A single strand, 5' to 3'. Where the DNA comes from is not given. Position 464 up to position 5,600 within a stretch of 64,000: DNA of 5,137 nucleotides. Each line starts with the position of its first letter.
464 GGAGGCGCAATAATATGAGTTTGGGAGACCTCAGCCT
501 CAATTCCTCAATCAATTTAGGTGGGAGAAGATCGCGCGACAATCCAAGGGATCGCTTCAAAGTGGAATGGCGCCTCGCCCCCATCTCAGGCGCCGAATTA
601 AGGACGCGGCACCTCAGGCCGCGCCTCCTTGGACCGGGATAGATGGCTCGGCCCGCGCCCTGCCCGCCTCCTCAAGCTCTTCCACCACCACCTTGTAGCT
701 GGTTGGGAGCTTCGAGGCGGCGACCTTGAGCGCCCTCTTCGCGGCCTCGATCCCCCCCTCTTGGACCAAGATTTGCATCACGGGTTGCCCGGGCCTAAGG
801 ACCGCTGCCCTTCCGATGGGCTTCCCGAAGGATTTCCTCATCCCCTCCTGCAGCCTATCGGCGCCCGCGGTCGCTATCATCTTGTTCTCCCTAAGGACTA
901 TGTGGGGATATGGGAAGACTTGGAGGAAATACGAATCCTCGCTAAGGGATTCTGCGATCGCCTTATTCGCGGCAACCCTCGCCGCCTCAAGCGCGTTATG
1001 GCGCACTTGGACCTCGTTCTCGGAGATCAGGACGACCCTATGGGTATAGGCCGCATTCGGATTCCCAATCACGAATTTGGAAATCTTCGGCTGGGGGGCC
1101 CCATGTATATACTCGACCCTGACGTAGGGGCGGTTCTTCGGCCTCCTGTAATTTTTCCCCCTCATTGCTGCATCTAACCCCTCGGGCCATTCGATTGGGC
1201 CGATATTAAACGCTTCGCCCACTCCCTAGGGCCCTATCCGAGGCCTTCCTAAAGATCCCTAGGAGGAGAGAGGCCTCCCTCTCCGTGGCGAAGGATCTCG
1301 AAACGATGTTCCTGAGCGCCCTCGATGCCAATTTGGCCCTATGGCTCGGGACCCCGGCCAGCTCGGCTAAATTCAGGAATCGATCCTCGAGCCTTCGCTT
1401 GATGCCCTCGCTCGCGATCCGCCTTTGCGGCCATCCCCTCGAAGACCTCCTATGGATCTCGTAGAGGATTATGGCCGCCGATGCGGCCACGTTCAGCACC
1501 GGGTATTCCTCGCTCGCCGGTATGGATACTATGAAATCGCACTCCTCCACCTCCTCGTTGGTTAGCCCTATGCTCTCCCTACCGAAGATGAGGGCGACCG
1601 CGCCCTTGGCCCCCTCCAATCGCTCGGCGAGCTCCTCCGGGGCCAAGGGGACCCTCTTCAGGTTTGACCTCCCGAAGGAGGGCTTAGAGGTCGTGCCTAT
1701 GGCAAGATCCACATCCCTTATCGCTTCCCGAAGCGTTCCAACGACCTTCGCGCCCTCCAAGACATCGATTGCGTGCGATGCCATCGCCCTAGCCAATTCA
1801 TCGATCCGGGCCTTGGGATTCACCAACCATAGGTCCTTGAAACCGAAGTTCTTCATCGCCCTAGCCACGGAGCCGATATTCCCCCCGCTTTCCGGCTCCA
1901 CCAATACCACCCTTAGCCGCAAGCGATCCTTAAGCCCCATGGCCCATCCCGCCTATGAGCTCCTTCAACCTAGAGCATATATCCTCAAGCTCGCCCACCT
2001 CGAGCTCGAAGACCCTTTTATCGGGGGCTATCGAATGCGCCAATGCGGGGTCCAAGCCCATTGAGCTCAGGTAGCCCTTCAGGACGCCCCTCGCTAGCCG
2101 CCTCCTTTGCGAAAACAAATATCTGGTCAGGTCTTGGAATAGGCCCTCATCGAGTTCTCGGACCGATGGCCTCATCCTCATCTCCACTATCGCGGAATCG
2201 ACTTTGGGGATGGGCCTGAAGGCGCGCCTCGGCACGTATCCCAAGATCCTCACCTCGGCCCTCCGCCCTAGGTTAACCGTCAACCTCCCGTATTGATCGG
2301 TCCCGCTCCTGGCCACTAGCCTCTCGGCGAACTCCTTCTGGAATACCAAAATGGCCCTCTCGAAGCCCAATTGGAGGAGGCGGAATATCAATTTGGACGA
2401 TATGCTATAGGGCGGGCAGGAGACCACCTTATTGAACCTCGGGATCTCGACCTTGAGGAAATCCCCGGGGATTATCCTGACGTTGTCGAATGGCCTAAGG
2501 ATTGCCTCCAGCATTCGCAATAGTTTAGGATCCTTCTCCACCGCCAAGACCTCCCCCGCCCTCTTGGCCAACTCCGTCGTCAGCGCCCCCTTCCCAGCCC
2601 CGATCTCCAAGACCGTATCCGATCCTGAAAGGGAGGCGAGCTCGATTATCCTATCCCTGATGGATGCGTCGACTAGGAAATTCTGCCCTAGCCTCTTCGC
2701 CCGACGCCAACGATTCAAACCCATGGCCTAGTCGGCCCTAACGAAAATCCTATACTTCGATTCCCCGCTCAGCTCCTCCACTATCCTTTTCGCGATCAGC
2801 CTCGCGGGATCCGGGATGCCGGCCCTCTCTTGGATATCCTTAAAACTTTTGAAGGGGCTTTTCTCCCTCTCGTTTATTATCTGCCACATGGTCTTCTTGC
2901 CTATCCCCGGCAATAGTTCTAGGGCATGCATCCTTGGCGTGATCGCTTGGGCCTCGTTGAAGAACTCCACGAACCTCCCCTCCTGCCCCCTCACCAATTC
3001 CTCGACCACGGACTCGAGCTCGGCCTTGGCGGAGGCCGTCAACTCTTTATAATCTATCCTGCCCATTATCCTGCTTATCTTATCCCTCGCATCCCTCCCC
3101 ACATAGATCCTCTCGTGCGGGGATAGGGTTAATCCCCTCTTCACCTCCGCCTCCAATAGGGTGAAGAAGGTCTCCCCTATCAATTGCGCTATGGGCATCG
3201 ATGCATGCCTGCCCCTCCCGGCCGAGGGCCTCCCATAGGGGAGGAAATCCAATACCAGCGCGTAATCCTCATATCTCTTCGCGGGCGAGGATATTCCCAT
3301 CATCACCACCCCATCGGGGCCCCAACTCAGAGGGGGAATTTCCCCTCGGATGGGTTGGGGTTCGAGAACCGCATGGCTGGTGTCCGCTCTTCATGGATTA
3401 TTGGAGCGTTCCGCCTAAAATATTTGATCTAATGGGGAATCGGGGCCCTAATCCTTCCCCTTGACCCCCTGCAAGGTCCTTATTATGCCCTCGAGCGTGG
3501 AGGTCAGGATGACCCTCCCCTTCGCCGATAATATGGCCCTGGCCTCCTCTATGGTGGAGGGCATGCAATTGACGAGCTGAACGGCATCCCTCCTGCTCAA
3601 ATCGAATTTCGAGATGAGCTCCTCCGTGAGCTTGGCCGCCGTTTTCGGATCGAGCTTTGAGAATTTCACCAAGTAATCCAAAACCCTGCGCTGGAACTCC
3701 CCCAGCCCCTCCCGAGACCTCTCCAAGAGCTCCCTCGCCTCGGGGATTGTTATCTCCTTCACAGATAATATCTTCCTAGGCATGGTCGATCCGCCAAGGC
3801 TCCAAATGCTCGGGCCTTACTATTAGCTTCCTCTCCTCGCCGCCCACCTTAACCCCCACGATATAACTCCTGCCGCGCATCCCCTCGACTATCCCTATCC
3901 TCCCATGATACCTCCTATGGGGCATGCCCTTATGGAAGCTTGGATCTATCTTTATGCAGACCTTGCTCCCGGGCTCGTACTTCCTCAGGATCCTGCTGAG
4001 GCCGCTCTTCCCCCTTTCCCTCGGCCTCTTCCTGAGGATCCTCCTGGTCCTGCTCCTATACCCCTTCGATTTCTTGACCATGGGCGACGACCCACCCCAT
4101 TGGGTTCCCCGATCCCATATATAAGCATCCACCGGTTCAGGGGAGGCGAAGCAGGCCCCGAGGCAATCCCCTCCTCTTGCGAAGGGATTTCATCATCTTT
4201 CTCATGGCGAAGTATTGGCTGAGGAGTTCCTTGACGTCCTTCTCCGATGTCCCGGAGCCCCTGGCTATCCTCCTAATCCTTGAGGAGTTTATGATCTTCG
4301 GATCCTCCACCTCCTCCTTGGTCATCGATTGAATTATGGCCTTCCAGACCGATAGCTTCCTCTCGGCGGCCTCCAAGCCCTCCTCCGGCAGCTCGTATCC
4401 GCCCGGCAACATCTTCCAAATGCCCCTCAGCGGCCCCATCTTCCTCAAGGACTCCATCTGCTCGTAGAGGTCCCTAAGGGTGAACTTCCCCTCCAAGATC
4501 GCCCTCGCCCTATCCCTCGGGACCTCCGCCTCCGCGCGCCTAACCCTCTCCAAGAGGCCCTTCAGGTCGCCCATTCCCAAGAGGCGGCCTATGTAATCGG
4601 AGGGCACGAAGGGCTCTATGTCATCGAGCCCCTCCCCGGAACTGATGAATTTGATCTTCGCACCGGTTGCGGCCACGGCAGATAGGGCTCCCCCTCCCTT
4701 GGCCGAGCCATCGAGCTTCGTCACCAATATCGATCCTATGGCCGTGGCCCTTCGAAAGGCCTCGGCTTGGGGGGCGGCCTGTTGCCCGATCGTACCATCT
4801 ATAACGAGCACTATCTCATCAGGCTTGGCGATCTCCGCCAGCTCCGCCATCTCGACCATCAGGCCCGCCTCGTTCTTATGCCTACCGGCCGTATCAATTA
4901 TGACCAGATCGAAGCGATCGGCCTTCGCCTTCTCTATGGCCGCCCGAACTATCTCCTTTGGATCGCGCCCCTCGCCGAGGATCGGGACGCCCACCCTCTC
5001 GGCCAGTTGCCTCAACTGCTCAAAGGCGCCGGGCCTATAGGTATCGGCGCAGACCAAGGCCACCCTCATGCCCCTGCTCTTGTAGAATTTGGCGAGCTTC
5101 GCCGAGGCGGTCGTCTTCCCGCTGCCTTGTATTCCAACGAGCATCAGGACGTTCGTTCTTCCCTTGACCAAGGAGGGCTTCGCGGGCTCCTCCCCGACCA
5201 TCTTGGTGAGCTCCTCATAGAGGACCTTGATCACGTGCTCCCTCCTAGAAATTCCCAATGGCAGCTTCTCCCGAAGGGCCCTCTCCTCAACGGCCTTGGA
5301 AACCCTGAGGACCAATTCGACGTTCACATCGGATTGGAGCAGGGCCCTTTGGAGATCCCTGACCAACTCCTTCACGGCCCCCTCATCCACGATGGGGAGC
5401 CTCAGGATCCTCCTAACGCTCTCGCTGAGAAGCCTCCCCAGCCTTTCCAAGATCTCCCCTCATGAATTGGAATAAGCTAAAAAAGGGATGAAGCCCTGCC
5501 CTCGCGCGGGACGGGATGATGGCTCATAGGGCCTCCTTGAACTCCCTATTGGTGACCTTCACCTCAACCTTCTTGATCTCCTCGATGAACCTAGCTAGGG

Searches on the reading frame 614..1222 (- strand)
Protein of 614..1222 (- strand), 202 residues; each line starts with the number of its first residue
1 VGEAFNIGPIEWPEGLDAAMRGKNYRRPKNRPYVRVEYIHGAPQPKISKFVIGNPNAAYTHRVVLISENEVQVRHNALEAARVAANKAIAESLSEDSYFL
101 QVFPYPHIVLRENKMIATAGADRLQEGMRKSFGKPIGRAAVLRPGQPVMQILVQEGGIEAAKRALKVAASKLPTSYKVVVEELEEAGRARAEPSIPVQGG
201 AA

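Call 56: search_protein_families(library=pfam, proteins=[window:614-1222:-], max_evalue=0.0001)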
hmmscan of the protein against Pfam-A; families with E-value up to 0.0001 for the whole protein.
window:614-1222:- (202 aa): 1 family
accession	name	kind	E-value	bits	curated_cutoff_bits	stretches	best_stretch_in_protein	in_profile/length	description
PF00252.24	Ribosomal_L16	-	1.1e-26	93.8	27.9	1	28-179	1-132/132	Ribosomal protein L16p/L10e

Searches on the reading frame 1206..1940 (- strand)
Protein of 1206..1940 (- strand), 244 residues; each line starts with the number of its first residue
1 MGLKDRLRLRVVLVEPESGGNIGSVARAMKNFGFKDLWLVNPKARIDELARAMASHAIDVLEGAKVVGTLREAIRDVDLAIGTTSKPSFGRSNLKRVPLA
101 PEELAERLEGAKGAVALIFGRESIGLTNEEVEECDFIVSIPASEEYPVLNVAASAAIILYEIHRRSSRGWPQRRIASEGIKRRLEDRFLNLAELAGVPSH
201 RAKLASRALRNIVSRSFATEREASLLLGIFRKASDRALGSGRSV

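Call 56: search_protein_families(library=pfam, proteins=[window:1206-1940:-], max_evalue=0.0001)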
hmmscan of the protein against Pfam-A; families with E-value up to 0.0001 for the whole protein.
window:1206-1940:- (244 aa): 2 families
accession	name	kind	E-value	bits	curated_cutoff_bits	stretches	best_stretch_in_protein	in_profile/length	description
PF00588.24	SpoU_methylase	-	2.3e-30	106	29.7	1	9-160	2-142/142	SpoU rRNA Methylase family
PF09936.14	Methyltrn_RNA_4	-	4.2e-08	33.7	22.6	1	24-159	30-177/182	SAM-dependent RNA methyltransferase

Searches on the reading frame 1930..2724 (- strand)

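Call 56: search_protein_families(library=pfam, proteins=[window:1930-2724:-], max_evalue=0.0001)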
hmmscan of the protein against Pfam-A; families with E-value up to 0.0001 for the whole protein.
window:1930-2724:- (264 aa): 2 families
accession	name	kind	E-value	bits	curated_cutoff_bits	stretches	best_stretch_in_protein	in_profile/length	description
PF00398.26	RrnaAD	-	6.7e-53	179.9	24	1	10-252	6-260/263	Ribosomal RNA adenine dimethylase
PF13649.12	Methyltransf_25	-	6.9e-06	27.1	27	1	38-102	1-70/97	Methyltransferase domain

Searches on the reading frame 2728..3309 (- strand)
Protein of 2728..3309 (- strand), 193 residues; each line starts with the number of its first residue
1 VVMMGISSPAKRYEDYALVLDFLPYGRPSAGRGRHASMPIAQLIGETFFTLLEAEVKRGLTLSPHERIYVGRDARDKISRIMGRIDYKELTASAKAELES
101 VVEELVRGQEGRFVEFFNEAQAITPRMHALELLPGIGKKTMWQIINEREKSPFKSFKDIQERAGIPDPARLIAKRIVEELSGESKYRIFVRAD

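Call 56: search_protein_families(library=pfam, proteins=[window:2728-3309:-], max_evalue=0.0001)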
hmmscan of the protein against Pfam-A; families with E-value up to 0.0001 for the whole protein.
window:2728-3309:- (193 aa): 1 family
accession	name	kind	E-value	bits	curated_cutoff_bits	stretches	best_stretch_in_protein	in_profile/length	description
PF04919.18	DUF655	-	2.1e-65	220.5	22.2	1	14-191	2-181/181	Protein of unknown function (DUF655)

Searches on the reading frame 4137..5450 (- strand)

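Call 56: search_protein_families(library=pfam, proteins=[window:4137-5450:-], max_evalue=0.0001)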
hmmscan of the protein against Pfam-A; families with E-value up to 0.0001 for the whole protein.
window:4137-5450:- (437 aa): 8 families
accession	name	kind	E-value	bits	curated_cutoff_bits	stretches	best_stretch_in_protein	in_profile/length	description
PF00448.28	SRP54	-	2.3e-70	236.7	22.7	1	100-292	2-196/196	SRP54-type protein, GTPase domain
PF02978.25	SRP_SPB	-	3.2e-34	117.6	27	1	322-420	1-91/91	Signal peptide binding domain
PF02881.24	SRP54_N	-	4.8e-13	49.6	22.4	1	8-81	5-75/75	SRP54-type protein, helical bundle domain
PF13401.12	AAA_22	-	2.2e-07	31.7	27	1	99-192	5-97/130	AAA domain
PF02492.25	cobW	-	3.2e-06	27.3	20.7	1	101-251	2-158/180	CobW/HypB/UreG, nucleotide-binding domain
PF13604.12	AAA_30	-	2.3e-05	24.6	27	0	95-229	14-133/191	AAA domain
PF13191.12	AAA_16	-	3.6e-05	24.8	32.6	0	96-219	21-140/167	AAA ATPase domain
PF03308.22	MeaB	-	5.5e-05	22.7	23.1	0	96-136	30-70/273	Methylmalonyl Co-A mutase-associated GTPase MeaB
